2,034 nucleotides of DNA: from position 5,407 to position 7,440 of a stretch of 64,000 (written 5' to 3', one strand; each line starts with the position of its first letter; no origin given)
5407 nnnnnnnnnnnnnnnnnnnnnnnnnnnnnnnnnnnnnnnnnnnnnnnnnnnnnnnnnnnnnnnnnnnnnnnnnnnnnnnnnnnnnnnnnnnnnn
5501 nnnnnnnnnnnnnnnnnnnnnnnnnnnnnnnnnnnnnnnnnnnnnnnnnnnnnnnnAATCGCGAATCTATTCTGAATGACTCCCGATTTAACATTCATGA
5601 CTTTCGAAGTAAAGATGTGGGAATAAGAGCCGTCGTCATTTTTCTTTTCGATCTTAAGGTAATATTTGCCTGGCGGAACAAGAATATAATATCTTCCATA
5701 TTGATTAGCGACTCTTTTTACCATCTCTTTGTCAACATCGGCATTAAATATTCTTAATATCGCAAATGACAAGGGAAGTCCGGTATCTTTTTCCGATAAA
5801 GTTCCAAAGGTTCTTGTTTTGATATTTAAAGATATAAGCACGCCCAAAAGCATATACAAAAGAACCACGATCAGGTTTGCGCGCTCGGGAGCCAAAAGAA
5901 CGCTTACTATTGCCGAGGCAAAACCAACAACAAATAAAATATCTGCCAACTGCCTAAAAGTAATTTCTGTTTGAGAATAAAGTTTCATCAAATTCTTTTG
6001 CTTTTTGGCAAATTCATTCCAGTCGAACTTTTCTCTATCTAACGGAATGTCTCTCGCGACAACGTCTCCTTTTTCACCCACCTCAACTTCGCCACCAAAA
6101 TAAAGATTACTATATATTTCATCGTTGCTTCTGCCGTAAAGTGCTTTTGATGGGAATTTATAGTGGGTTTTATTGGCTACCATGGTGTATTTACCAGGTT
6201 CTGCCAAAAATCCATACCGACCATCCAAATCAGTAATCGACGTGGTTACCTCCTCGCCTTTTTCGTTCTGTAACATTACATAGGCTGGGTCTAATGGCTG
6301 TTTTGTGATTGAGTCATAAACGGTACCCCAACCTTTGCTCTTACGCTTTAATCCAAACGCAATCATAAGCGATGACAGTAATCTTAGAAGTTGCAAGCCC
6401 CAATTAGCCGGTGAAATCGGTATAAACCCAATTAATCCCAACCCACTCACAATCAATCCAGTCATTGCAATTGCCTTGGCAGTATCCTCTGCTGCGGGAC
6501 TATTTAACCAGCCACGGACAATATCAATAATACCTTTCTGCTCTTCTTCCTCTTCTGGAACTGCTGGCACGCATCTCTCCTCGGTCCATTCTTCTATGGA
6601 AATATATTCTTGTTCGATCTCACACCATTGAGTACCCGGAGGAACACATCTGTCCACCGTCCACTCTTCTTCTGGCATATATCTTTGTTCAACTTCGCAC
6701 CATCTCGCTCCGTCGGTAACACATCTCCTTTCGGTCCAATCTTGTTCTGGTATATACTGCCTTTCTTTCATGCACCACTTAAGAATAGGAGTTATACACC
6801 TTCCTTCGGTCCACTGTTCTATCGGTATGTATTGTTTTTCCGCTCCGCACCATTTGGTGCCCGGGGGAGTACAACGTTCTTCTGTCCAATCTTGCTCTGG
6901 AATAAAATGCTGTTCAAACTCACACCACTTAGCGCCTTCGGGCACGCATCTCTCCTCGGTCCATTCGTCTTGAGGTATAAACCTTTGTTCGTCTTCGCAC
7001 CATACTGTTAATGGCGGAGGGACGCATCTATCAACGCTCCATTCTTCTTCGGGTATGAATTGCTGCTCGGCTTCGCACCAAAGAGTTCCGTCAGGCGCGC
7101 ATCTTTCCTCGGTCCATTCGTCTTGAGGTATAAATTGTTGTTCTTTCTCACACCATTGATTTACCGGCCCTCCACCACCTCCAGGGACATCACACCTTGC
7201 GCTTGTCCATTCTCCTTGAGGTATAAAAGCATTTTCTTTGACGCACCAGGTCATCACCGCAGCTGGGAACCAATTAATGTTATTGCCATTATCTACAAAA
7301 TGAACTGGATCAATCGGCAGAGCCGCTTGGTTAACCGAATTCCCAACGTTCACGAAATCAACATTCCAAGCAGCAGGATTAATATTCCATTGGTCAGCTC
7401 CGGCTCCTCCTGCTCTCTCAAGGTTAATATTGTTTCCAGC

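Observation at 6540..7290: Novel 25-aa Cys-pair repeat (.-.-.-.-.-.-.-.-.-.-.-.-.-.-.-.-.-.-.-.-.) shared by the giant protein (x9) and the 959-aa coiled-coil protein (x1)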

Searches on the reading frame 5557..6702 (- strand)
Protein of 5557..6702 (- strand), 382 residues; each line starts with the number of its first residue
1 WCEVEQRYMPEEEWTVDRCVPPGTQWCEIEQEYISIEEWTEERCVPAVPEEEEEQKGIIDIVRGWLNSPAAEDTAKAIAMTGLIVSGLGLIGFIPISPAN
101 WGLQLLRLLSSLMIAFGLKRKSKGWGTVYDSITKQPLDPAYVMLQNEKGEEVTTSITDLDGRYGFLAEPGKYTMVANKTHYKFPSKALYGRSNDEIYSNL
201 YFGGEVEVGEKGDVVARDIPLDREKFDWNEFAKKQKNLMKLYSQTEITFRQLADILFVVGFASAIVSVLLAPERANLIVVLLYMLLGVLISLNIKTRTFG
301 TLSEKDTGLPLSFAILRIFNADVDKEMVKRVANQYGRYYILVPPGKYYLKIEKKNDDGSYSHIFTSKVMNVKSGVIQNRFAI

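Call 61: predict_structure(alignment_id=A6)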
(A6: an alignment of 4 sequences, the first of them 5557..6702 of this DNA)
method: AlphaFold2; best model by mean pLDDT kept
length: 382 residues; sequences in the alignment: 4
mean_pLDDT: 48.7   pTM: 0.32
mean pLDDT of the five models: 48.7, 47.0, 45.8, 44.1, 44.0
residues with pLDDT >= 90: 0; 70-90: 28; 50-70: 152; < 50: 202
segments of 3 or more residues with pLDDT < 50: 20-26, 46-98, 113-140, 177-203, 211-213, 218-249, 291-314, 331-339, 373-382
pLDDT, mean of each block of 10 residues (from residue 1): 53 54 49 56 47 36 40 37 31 44 57 44 26 34 67 55 58 54 33 33 54 48 40 33 40 63 69 68 66 34 41 56 64 47 63 60 67 35 25
secondary structure, 60 per line:
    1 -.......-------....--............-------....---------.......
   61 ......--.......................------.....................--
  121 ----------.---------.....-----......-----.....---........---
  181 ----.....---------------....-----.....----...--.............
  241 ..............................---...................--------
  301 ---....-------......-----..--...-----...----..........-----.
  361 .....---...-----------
elements in order: H2-8 H16-19 H22-33 H41-44 H54-66 H69-91 H98-118 E141-145 E151-156 E162-166 E170-177 H185-189 E205-208 E214-218 H228-270 H274-292 H304-307 E315-320 E330-332 E338-340 E345-354 E360-365 E369-371

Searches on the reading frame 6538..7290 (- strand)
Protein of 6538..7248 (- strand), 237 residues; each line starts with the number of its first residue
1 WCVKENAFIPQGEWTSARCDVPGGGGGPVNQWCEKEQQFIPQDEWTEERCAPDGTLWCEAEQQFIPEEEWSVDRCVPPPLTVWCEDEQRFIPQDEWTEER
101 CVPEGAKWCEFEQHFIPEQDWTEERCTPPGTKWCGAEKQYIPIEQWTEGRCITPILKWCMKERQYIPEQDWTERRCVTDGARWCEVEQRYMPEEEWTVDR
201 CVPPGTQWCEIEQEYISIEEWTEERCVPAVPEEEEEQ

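Call 7: search_protein_families(library=pfam, proteins=[window:6540-7290:-], max_evalue=1)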
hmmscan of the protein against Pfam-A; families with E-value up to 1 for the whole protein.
window:6540-7290:- (250 aa): 2 families
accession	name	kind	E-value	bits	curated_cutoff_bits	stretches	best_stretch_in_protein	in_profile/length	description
PF00040.24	fn2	-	0.55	10.7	22.2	0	189-211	14-40/42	Fibronectin type II domain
PF02271.21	UCR_14kD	-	0.59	10.6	27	0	180-212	45-77/100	Ubiquinol-cytochrome C reductase complex 14kD subunit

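Call 8: search_protein_families(library=ncbifam, proteins=[window:6540-7290:-], max_evalue=1)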
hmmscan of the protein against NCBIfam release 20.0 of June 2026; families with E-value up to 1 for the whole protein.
window:6540-7290:- (250 aa): 0 families

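Call 9: find_homologous_proteins(query=window:6538-7248:-, max_evalue=0.01)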
Query seq(237 aa): 133 candidates shared short words with the query, none scored E <= 0.01.

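Call 79: search_dna_similar(query=window:6553-7155:-, collection=phages, mode=protein, max_evalue=1)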
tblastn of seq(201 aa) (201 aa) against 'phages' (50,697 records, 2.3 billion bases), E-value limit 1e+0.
No match.

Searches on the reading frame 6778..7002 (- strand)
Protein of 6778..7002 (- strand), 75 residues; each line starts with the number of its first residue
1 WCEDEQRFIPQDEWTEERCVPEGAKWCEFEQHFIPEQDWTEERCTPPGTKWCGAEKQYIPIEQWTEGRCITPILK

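Call 45: predict_structure(alignment_id=A5)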
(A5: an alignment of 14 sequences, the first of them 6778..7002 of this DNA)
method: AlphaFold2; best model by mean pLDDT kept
length: 75 residues; sequences in the alignment: 14
mean_pLDDT: 83.1   pTM: 0.49
mean pLDDT of the five models: 83.1, 82.5, 81.7, 80.9, 80.3
residues with pLDDT >= 90: 3; 70-90: 67; 50-70: 4; < 50: 1
segments of 3 or more residues with pLDDT < 50: none
pLDDT, mean of each block of 10 residues (from residue 1): 84 84 83 86 85 86 86 57
secondary structure, 60 per line:
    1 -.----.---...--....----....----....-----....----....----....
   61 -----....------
elements in order: H16-19 E24-27 E32-35 H41-44 E49-52 E57-60 H66-69

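Call 50: fold_search(model_id=the predicted structure, library=pdb)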
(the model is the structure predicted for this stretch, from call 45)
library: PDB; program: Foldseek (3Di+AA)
matches with E <= 10: 14; with E <= 0.001: 0
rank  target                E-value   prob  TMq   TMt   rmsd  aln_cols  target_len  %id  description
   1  5lpi_C                2.1e+00  0.12  0.26  0.16   7.2        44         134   16  Structure of the zinc finger array of Cep104 (released 2017-01-11)
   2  5lpi_A                2.3e+00  0.12  0.26  0.17   7.1        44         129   16  Structure of the zinc finger array of Cep104 (released 2017-01-11)
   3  5lpi_B                2.8e+00  0.08  0.27  0.16   9.5        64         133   17  Structure of the zinc finger array of Cep104 (released 2017-01-11)
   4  7qbe_B                4.9e+00  0.03  0.21  0.20  13.9        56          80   20  TC:CD320 in complex with nanobody TC-Nb11 (released 2022-03-16)
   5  7qbf_C                5.2e+00  0.03  0.22  0.21  13.6        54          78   15  TC:CD320 in complex with nanobody TC-Nb34 (released 2022-03-16)
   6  5l5l_B                6.0e+00  0.04  0.23  0.02   9.1        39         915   18  Plexin A4 full extracellular region, domains 1 to 8 modeled, data to 8 angstrom, spacegroup P2(1) (released 2016-07-06)
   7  2luy_MODEL_1_A        6.0e+00  0.04  0.24  0.20  11.3        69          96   12  Solution structure of the tandem zinc finger domain of fission yeast Stc1 (released 2013-05-08)
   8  5l5l_A                6.9e+00  0.04  0.23  0.02   9.5        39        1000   18  Plexin A4 full extracellular region, domains 1 to 8 modeled, data to 8 angstrom, spacegroup P2(1) (released 2016-07-06)
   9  7qbe_D                6.9e+00  0.02  0.19  0.17  13.4        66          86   17  TC:CD320 in complex with nanobody TC-Nb11 (released 2022-03-16)
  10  9i3v_A                6.9e+00  0.01  0.20  0.01  10.8        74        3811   19  Cryo-EM structure of the human LRP2 ectodomain (released 2026-02-04)
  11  5l5k                  7.4e+00  0.03  0.26  0.02   9.7        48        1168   19  Plexin A4 full extracellular region, domains 1 to 10, data to 7.5 angstrom, spacegroup P4(1) (released 2016-07-06)
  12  6uca_A                8.4e+00  0.02  0.24  0.06  10.2        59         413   17  Crystal structure of human ZCCHC4 in complex with SAH (released 2019-10-16)
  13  9qaw_B                8.4e+00  0.01  0.20  0.01  11.1        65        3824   29  CryoEM structure of the human LRP2 receptor ectodomain in complex with LRPAP1 (released 2026-03-11)
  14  7m0r_A                9.0e+00  0.03  0.27  0.03   9.2        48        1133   17  Cryo-EM structure of the Sema3A/PlexinA4/Neuropilin 1 complex (released 2021-05-05)

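Call 66: fold_search(model_id=the predicted structure, library=viral)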
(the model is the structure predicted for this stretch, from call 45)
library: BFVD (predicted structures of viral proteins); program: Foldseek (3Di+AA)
matches with E <= 10: 78; with E <= 0.001: 0
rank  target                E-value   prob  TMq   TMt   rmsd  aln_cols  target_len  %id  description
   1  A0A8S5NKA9            4.5e-01  0.09  0.23  0.08  12.7        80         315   14  Uncharacterized protein [Siphoviridae sp. ctK0l2]
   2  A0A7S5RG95            1.1e+00  0.11  0.28  0.27   7.4        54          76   24  (no name in the UniProt tables at hand)
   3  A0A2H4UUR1            1.2e+00  0.25  0.28  0.04   5.7        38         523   18  Uncharacterized protein [Bodo saltans virus]
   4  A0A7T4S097            1.8e+00  0.04  0.23  0.07  12.0        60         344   12  ORF1a (Fragment) [Chestnut teal astrovirus]
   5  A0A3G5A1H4            1.9e+00  0.10  0.23  0.07   7.4        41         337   17  Putative TNF receptor-associated factor 5-like [Harvfovirus sp.]
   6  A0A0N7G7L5            2.0e+00  0.06  0.28  0.07   9.4        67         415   13  Chitin-binding type-2 domain-containing protein [Chrysochromulina ericina virus CeV-01B]
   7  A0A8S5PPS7            2.0e+00  0.06  0.24  0.04  10.3        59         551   15  Uncharacterized protein [Siphoviridae sp. ctZro7]
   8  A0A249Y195            2.2e+00  0.16  0.25  0.04   6.3        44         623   18  (no name in the UniProt tables at hand)
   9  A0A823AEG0            2.2e+00  0.12  0.20  0.05   6.3        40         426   18  (no name in the UniProt tables at hand)
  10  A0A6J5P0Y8            2.3e+00  0.09  0.23  0.04   6.8        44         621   16  Uncharacterized protein [uncultured Caudovirales phage]
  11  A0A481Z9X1            2.7e+00  0.08  0.25  0.11   8.2        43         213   16  TRAF-type zinc finger protein [Pithovirus LCPAC401]
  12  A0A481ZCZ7            3.0e+00  0.05  0.30  0.07  11.1        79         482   15  Uncharacterized protein [Pithovirus LCPAC403]
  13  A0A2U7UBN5            3.3e+00  0.12  0.30  0.07   3.7        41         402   24  Uncharacterized protein [Pandoravirus neocaledonia]
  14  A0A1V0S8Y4            3.5e+00  0.08  0.27  0.16   7.2        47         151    8  TRAF-type domain-containing protein [Catovirus CTV1]
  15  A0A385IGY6            3.5e+00  0.08  0.25  0.05   7.6        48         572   19  Uncharacterized protein [Pectobacterium phage Nobby]
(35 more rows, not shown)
